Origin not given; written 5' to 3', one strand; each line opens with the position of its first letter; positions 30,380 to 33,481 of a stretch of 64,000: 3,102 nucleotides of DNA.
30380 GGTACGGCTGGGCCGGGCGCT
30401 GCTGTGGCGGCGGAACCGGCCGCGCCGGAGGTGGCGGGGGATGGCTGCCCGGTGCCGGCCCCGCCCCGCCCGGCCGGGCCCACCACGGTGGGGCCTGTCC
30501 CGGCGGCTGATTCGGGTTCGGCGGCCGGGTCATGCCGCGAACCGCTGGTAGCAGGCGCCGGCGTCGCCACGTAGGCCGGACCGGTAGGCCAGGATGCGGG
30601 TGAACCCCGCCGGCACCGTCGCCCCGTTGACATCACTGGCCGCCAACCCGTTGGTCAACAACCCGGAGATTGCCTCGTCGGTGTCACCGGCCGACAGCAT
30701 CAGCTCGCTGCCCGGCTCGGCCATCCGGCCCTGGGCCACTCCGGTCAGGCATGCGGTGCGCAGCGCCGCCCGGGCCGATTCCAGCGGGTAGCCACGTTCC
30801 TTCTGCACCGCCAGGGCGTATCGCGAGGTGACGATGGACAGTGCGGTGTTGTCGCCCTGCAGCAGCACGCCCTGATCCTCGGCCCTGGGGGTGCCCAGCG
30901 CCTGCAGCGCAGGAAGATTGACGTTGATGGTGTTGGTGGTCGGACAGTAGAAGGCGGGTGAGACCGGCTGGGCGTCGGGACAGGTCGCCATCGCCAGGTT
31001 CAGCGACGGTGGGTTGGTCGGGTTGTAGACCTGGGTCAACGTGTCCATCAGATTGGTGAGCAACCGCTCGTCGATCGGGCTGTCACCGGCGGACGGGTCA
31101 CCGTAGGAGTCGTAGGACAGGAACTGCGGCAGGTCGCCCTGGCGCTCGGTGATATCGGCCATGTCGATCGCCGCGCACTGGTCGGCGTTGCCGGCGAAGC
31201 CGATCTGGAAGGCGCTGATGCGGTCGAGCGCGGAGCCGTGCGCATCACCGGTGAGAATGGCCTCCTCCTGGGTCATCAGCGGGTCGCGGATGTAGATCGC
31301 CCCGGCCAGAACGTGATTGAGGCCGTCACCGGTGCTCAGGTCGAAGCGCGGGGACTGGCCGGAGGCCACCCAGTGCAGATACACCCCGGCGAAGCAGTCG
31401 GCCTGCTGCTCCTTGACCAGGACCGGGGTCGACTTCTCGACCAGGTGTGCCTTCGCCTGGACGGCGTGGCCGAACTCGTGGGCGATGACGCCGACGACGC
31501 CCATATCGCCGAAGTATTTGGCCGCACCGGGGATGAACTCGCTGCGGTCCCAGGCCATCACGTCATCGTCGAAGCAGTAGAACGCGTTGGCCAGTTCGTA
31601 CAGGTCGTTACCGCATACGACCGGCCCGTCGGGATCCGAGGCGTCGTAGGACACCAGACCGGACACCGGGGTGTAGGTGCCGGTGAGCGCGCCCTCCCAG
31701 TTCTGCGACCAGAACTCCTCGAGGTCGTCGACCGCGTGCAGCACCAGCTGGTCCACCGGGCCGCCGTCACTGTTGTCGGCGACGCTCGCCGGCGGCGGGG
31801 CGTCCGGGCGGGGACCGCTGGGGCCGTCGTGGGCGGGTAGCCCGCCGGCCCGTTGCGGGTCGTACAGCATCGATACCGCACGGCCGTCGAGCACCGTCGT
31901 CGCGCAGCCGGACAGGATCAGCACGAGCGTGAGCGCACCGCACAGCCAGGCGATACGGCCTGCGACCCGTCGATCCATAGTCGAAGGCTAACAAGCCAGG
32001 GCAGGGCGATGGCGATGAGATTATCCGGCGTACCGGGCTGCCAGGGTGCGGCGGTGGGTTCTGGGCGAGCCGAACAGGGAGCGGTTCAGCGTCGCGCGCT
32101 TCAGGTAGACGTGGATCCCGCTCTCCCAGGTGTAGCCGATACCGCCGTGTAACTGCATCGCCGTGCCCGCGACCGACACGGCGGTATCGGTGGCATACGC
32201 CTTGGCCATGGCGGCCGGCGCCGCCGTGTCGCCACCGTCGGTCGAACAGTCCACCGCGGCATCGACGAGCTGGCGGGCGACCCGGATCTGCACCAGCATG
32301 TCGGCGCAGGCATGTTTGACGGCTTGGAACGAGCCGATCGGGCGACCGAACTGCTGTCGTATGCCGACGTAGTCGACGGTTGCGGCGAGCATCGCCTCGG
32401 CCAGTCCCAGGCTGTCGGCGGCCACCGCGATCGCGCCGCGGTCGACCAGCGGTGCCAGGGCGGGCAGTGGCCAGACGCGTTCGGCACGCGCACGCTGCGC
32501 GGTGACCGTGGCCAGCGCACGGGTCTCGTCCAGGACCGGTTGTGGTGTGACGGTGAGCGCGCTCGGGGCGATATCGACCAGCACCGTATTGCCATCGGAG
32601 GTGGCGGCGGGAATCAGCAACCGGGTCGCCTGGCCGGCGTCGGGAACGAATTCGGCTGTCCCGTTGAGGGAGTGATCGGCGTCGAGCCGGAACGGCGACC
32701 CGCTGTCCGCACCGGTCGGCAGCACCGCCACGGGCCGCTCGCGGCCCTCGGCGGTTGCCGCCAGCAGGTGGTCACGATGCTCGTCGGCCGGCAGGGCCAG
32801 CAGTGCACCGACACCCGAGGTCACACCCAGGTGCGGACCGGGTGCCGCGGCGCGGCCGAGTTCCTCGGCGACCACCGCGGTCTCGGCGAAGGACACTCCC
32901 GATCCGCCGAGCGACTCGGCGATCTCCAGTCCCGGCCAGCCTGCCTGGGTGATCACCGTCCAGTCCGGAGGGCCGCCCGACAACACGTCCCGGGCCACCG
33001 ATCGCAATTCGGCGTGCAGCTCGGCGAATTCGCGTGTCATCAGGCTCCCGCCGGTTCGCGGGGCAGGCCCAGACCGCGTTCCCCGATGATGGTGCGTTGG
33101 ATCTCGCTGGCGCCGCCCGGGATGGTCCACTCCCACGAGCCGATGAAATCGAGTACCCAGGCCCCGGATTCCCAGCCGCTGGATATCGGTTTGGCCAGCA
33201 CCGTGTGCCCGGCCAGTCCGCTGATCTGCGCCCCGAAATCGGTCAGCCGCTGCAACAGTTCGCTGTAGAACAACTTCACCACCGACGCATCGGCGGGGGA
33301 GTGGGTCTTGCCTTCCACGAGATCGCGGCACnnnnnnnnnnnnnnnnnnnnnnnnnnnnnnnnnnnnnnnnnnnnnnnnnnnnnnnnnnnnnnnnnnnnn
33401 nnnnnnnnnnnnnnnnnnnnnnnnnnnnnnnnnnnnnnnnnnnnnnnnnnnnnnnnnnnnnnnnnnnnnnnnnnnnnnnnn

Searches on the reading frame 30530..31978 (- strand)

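Call 17: search_protein_families(library=pfam, proteins=[window:30530-31978:-], max_evalue=0.001)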
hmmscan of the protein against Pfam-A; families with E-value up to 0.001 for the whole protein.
window:30530-31978:- (482 aa): 1 family
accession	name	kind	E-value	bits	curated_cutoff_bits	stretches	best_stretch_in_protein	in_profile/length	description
PF04228.19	Zn_peptidase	-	4.7e-13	49.7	23.2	1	76-269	86-288/290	Putative neutral zinc metallopeptidase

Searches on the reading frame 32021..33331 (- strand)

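Call 17: search_protein_families(library=pfam, proteins=[window:32021-33331:-], max_evalue=0.001)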
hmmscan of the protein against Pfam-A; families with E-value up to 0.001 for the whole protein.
window:32021-33331:- (436 aa): 3 families
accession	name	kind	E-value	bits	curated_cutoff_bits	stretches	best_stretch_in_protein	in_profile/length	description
PF00441.29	Acyl-CoA_dh_1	-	1.7e-31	109.8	22.4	1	297-433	12-148/150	Acyl-CoA dehydrogenase, C-terminal domain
PF08028.16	Acyl-CoA_dh_2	-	1.1e-13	52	22.7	1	302-403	2-113/134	Acyl-CoA dehydrogenase, C-terminal domain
PF02771.21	Acyl-CoA_dh_N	-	1.6e-09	38.5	22.9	1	121-196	33-112/113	Acyl-CoA dehydrogenase, N-terminal domain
